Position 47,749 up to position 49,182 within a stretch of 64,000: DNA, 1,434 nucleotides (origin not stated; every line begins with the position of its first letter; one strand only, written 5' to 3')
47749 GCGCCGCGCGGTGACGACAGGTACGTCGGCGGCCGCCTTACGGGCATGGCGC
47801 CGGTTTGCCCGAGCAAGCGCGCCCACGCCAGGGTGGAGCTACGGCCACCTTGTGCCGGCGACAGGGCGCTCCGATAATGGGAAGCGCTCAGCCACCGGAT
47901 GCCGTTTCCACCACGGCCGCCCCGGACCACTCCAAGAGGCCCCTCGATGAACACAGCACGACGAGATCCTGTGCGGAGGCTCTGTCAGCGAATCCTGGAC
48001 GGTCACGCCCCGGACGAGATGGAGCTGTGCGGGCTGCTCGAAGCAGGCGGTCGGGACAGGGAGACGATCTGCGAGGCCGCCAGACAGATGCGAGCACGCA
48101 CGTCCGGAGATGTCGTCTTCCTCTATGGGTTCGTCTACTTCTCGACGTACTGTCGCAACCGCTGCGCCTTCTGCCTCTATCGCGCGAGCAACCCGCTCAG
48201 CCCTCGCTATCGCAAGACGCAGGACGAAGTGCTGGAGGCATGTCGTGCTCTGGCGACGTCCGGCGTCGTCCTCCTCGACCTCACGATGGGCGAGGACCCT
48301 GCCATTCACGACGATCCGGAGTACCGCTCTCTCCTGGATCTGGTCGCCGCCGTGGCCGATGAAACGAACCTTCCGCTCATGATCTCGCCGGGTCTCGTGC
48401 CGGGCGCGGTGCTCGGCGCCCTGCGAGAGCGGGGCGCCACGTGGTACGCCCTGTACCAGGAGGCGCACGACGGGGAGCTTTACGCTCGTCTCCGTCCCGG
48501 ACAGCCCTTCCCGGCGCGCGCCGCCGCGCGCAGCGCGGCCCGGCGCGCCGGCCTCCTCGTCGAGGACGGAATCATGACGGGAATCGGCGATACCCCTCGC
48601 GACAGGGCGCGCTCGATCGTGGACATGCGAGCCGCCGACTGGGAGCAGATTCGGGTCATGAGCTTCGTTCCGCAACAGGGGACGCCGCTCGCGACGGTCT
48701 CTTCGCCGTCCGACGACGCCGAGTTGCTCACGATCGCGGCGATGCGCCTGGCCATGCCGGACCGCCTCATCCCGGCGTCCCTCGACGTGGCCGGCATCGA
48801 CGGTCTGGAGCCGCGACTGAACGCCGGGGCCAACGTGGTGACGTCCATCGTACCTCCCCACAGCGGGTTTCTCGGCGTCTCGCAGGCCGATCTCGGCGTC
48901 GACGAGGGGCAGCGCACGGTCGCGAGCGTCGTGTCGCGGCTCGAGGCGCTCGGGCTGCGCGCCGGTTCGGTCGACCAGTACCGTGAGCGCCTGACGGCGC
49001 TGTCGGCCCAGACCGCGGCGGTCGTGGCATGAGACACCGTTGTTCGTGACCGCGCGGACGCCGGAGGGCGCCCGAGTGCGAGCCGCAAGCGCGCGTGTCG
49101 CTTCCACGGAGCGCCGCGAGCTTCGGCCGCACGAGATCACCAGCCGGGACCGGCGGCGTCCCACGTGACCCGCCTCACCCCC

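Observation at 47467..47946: Unusually long (about 480 nt) non-coding region upstream of pylB with long-range pairing and direct repeats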

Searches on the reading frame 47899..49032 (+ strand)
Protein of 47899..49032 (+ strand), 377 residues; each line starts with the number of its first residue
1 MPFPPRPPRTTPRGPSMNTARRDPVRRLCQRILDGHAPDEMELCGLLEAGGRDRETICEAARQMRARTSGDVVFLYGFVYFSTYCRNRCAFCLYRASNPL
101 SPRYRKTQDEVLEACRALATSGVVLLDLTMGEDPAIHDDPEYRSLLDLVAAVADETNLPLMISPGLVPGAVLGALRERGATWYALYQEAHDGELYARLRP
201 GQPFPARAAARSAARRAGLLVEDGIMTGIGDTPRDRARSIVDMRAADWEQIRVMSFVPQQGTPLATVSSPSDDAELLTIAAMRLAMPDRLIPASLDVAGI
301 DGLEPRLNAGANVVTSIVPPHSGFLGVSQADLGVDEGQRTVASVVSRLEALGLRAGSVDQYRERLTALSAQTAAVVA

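Call 4: search_protein_families(library=pfam, proteins=[window:47947-49032:+], max_evalue=0.01)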
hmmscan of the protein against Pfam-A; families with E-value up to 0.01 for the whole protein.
window:47947-49032:+ (361 aa): 1 family
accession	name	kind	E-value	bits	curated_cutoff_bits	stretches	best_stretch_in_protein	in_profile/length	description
PF04055.27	Radical_SAM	-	1.2e-11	45.5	29.5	1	64-222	2-161/166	Radical SAM superfamily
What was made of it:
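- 47947..49032 (+): pylB (methylornithine synthase), intact. Radical SAM domain (call 4).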

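Call 10: find_encoding_contigs(protein=window:47947-49032:+, flank=10000, max_places=10)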
Protein window:47947-49032:+ (361 aa): no gene with exactly this product is on record in the collection.

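Call 12: find_encoding_contigs(protein=window:47899-49032:+, flank=10000, max_places=10)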
Protein window:47899-49032:+ (377 aa): no gene with exactly this product is on record in the collection.

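Call 14: find_homologous_proteins(query=window:47947-49032:+, max_evalue=1e-20)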
Query window:47947-49032:+ (361 aa): 3624 proteins with E <= 1e-20 among 8000 candidates; the best 120 are listed.
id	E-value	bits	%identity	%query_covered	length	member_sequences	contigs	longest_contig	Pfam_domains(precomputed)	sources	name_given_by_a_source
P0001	1.8e-233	792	100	100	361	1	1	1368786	PF04055.28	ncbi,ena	-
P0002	2.2e-160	552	71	98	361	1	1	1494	PF04055.28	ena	-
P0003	5.2e-157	540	72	97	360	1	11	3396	PF04055.28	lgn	-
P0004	8.0e-149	514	70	97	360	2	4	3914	PF04055.28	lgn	-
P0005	5.1e-146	504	69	96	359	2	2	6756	PF04055.28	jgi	jgi:methylornithine synthase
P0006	2.3e-145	502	70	94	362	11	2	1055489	PF04055.28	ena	-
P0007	3.6e-145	501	69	98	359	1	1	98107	PF04055.28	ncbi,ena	-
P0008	4.6e-145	501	68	95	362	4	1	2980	PF04055.28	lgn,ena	-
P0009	2.3e-144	499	68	97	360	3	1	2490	PF04055.28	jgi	-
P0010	2.5e-144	499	68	98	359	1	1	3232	PF04055.28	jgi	jgi:methylornithine synthase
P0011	5.3e-144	498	69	96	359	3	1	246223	PF04055.28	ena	-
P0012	1.6e-143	496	69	95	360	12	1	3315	PF04055.28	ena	-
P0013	1.9e-143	496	69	95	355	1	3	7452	PF04055.28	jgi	jgi:methylornithine synthase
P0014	2.4e-143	495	68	96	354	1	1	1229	PF04055.28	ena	-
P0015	6.8e-143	494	67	98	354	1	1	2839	PF04055.28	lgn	-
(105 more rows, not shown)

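Call 15: find_related_loci(query=window:47947-49032:+, collection=genome_contigs, flank=10000)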
Query window:47947-49032:+ (361 aa) in genome_contigs; peptide patterns used: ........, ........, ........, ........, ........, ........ (x = any residue, [..] = any of these).
599 stretches matched a pattern (row limit reached: there are more); 250 encode a relative of the query (tblastn E <= 1e-3); the best 80 are kept; 80 distinct loci.
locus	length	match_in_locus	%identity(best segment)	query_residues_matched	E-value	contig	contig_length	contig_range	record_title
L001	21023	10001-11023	71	12-352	2e-142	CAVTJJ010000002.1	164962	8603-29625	MAG: uncultured candidate division Zixibacteria bacterium isolate MFD05942.bin.1.404 genome assembly, contig: contig_168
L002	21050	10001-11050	67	12-361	9e-141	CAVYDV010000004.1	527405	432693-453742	MAG: uncultured Thermoleophilia bacterium isolate MFD03804.bin.2.198 genome assembly, contig: contig_45655, whole genome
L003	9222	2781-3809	68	9-352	2e-138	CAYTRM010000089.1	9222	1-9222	MAG TPA_asm: uncultured Thermoleophilia bacterium isolate SRP178699_co1_90 genome assembly, contig: NODE_10484_length_92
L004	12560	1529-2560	66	9-352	2e-137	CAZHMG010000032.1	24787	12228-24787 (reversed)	MAG TPA_asm: uncultured Thermoleophilia bacterium isolate SRP302447_co3_62 genome assembly, contig: NODE_5479_length_247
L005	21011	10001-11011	66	13-352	7e-137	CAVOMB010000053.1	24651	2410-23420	MAG: uncultured Thermoleophilia bacterium isolate MFD10097.bin.2.18 genome assembly, contig: contig_20846, whole genome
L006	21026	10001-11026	68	12-354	1e-136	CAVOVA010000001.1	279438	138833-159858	MAG: uncultured Thermoleophilia bacterium isolate MFD09779.bin.2.149 genome assembly, contig: contig_15312, whole genome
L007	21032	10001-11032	67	12-356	4e-136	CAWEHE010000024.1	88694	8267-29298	MAG: uncultured Thermoleophilia bacterium isolate MFD02979.bin.1.60 genome assembly, contig: contig_56038, whole genome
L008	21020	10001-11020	66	9-349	8e-136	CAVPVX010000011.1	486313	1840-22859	MAG: uncultured Actinomycetes bacterium isolate MFD09964.bin.1.366 genome assembly, contig: contig_9089, whole genome sh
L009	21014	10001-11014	66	12-352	1e-135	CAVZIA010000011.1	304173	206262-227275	MAG: uncultured Thermoleophilia bacterium isolate MFD02416.bin.2.102 genome assembly, contig: contig_30380, whole genome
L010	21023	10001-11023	68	12-353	6e-134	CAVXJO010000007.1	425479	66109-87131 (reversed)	MAG: uncultured Thermoleophilia bacterium isolate MFD05684.bin.1.282 genome assembly, contig: contig_37060, whole genome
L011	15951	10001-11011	68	12-349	6e-134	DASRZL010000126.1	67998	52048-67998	MAG TPA_asm: Thermoleophilia bacterium isolate SMAG_U14282 k141_778025, whole genome shotgun sequence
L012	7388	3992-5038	67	7-349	1e-131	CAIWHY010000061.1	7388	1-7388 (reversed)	MAG: uncultured Thermoleophilia bacterium isolate Umea3_bin-0017 genome assembly, contig: bin-0017:061/568, whole genome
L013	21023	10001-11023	68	12-353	1e-131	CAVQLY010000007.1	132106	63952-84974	MAG: uncultured Thermoleophilia bacterium isolate MFD02979.bin.3.261 genome assembly, contig: contig_20867, whole genome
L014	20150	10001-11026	68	12-354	6e-131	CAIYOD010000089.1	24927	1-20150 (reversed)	MAG: uncultured Thermoleophilia bacterium isolate Loclat_bin-16816 genome assembly, contig: bin-16816:089/188, whole gen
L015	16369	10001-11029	68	9-351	6e-130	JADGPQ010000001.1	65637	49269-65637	MAG: Thermoleophilia bacterium isolate Chersky.21_4 contig-100_16, whole genome shotgun sequence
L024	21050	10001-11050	68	4-354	7e-134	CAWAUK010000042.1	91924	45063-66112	MAG: uncultured Thermoleophilia bacterium isolate MFD02134.bin.3.466 genome assembly, contig: contig_48099, whole genome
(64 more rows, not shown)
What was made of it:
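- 47947..49032 (+): It is 66-72% identical to Thermoleophilia PylB (calls 14, 15).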

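Call 17: find_encoding_contigs(protein=P0001, flank=10000, max_places=4)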
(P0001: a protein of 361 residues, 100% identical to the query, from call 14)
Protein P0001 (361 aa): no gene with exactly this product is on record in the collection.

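Call 22: search_protein_families(library=pfam, proteins=[L024:5058-5933:+, L024:5934-6254:+, L024:6490-8469:+, L024:8457-8978:+, L024:9331-9993:+, L024:10905-12308:+, L024:13455-14492:-, L024:14845-15723:-, L024:15958-16635:+, L024:2475-3770:+], max_evalue=0.001)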
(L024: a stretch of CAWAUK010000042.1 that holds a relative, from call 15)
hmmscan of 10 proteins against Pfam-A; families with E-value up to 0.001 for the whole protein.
L024:5058-5933:+ (291 aa): 1 family
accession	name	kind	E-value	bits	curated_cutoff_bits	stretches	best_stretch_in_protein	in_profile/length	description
PF00180.25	Iso_dh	-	7.3e-94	315.3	27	1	7-284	51-347/348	Isocitrate/isopropylmalate dehydrogenase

L024:5934-6254:+ (106 aa): 1 family
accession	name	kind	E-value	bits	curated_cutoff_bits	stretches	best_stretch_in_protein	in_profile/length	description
PF11950.13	DUF3467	-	2e-12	47.4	25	1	12-86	13-83/92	Protein of unknown function (DUF3467)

L024:6490-8469:+ (659 aa): 2 families
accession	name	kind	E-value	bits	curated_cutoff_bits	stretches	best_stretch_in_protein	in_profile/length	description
PF01314.23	AFOR_C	-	3.4e-108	362.6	27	1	288-638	16-377/385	Aldehyde ferredoxin oxidoreductase, domains 2 & 3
PF02730.20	AFOR_N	-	4.2e-74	249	29.8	1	60-260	1-199/199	Aldehyde ferredoxin oxidoreductase, N-terminal domain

L024:8457-8978:+ (173 aa): 12 families
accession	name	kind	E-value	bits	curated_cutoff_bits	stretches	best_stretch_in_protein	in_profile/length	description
PF00037.32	Fer4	-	2.5e-13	49.6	21.1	1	98-119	2-23/24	4Fe-4S binding domain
PF13187.11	Fer4_9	-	9.6e-12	45.2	27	2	55-119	3-52/52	4Fe-4S dicluster domain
PF12838.12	Fer4_7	-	1.3e-11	45.2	27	1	55-118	3-52/52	4Fe-4S dicluster domain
PF13237.11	Fer4_10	-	3.3e-11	43.4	25.5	1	98-144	3-52/53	4Fe-4S dicluster domain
PF12837.12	Fer4_6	-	4.3e-11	42.6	25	1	99-119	4-24/24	4Fe-4S binding domain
PF12797.12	Fer4_2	-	2.1e-09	37.2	24.5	2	97-116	3-22/22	4Fe-4S binding domain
PF12800.12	Fer4_4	-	5.7e-08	32.9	24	0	102-117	2-17/17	4Fe-4S binding domain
PF14697.11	Fer4_21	-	8.1e-08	32.7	35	1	99-144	3-51/59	4Fe-4S dicluster domain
PF13484.11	Fer4_16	-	1.1e-06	29.7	30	0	103-125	1-22/66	4Fe-4S double cluster binding domain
PF13183.11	Fer4_8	-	1.1e-05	26.3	27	1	55-118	6-68/68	4Fe-4S dicluster domain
PF25160.1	LdpA_Fe-S-bd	-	0.00036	20.7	27.6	0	99-122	23-46/49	LdpA Fe-S cluster-binding domain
PF12798.12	Fer4_3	-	0.00098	20.2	27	0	104-117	1-14/15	4Fe-4S binding domain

L024:9331-9993:+ (220 aa): 2 families
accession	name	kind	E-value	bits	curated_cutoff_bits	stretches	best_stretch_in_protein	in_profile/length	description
PF00881.29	Nitroreductase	-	1.8e-32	113.3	23.5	1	21-200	3-167/167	Nitroreductase family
PF14512.11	TM1586_NiRdase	-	3.4e-07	30.5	27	0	156-218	91-150/215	Putative TM nitroreductase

L024:10905-12308:+ (467 aa): 7 families
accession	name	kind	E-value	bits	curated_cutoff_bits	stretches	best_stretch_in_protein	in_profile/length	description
PF02655.19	ATP-grasp_3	-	4.4e-09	37.1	23.2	1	156-245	3-90/160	ATP-grasp domain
PF07478.18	Dala_Dala_lig_C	-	1.8e-06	28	24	1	177-235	34-92/204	D-ala D-ala ligase C-terminus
PF02786.22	CPSase_L_D2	-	2.5e-05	24.3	19.8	0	178-227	37-92/211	Carbamoyl-phosphate synthase L chain, ATP binding domain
PF21360.3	PylC-like_N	-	0.0001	22.8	27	1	57-135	1-83/96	PylC-like, N-terminal domain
PF01071.24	GARS_A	-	0.00045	20.5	27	0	179-258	37-122/194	Phosphoribosylglycinamide synthetase, ATP-grasp (A) domain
PF13535.11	ATP-grasp_4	-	0.00048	20.2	27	0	179-248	2-86/160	ATP-grasp domain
PF15632.11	ATPgrasp_Ter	-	0.00049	20.3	29.1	0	296-358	52-112/131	ATP-grasp in the biosynthetic pathway with Ter operon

L024:13455-14492:- (345 aa): 2 families
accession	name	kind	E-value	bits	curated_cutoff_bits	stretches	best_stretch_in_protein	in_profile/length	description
PF10648.15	Gmad2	-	2.5e-19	69.8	25.7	1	247-331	1-86/86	Immunoglobulin-like domain of bacterial spore germination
PF10646.14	Germane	-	7.9e-18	65.6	23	1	154-222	46-116/117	Sporulation and spore germination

L024:14845-15723:- (292 aa): 1 family
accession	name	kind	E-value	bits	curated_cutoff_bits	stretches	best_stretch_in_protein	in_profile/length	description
PF04055.27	Radical_SAM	-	6.1e-15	56.2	29.5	1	20-175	2-153/166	Radical SAM superfamily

L024:15958-16635:+ (225 aa): 2 families
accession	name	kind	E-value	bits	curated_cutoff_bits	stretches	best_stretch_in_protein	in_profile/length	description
PF02310.24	B12-binding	-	1.6e-28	99.4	32.1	1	107-215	3-119/121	B12 binding domain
PF02607.22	B12-binding_2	-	1.9e-19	70.1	23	1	22-91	4-72/74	B12 binding domain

L024:2475-3770:+ (431 aa): 1 family
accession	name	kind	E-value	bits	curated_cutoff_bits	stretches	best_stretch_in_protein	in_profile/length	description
PF00330.25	Aconitase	-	1.4e-99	334.6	28.7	2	36-294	14-302/463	Aconitase family (aconitate hydratase)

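Call 86: find_encoding_contigs(protein=P0003, flank=4000, max_places=3)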
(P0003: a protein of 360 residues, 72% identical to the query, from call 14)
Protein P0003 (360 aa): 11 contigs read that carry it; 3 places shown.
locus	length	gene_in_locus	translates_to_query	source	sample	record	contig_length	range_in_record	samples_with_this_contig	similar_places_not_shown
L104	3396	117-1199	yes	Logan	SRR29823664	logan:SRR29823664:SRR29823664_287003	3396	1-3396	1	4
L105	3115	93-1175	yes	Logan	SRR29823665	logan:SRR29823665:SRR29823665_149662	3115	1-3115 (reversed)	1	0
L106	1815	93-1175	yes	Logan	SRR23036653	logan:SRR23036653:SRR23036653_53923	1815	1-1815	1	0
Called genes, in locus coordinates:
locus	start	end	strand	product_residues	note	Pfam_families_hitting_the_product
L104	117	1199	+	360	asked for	PF04055:Radical_SAM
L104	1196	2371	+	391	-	PF21360:PylC-like_N (weak), PF02655:ATP-grasp_3, PF02222:ATP-grasp (weak), PF07478:Dala_Dala_lig_C (weak)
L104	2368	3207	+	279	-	PF21455:PylD_N, PF13241:NAD_binding_7 (faint), PF02826:2-Hacid_dh_C (weak)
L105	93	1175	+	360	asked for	PF04055:Radical_SAM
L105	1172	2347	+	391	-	PF21360:PylC-like_N (weak), PF02655:ATP-grasp_3, PF02222:ATP-grasp (weak), PF07478:Dala_Dala_lig_C (weak)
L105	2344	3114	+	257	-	?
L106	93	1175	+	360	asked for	PF04055:Radical_SAM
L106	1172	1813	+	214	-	?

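Call 87: find_encoding_contigs(protein=P0005, flank=5000, max_places=2)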
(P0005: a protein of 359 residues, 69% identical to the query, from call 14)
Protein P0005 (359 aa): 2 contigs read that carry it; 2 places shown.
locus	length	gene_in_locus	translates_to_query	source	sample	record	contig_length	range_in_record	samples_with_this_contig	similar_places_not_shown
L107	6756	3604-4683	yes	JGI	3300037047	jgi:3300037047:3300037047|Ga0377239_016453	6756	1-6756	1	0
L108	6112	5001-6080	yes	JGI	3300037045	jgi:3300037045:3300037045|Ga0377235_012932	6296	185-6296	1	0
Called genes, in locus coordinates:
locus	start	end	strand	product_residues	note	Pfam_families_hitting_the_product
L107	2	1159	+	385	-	?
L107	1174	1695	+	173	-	PF00160:Pro_isomerase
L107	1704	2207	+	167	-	PF00694:Aconitase_C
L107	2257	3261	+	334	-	PF00180:Iso_dh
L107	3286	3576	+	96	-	PF11950:DUF3467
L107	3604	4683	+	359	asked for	PF04055:Radical_SAM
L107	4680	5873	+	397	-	PF02655:ATP-grasp_3 (weak), PF02786:CPSase_L_D2 (weak), PF07478:Dala_Dala_lig_C (faint), PF13535:ATP-grasp_4 (faint)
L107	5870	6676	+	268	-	PF21455:PylD_N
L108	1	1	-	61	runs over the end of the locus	?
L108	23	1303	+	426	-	PF00682:HMGL-like, PF22617:HCS_D2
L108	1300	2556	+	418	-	PF00330:Aconitase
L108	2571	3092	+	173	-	PF00160:Pro_isomerase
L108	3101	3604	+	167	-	PF00694:Aconitase_C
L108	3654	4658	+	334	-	PF00180:Iso_dh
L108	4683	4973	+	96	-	PF11950:DUF3467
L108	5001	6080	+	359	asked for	PF04055:Radical_SAM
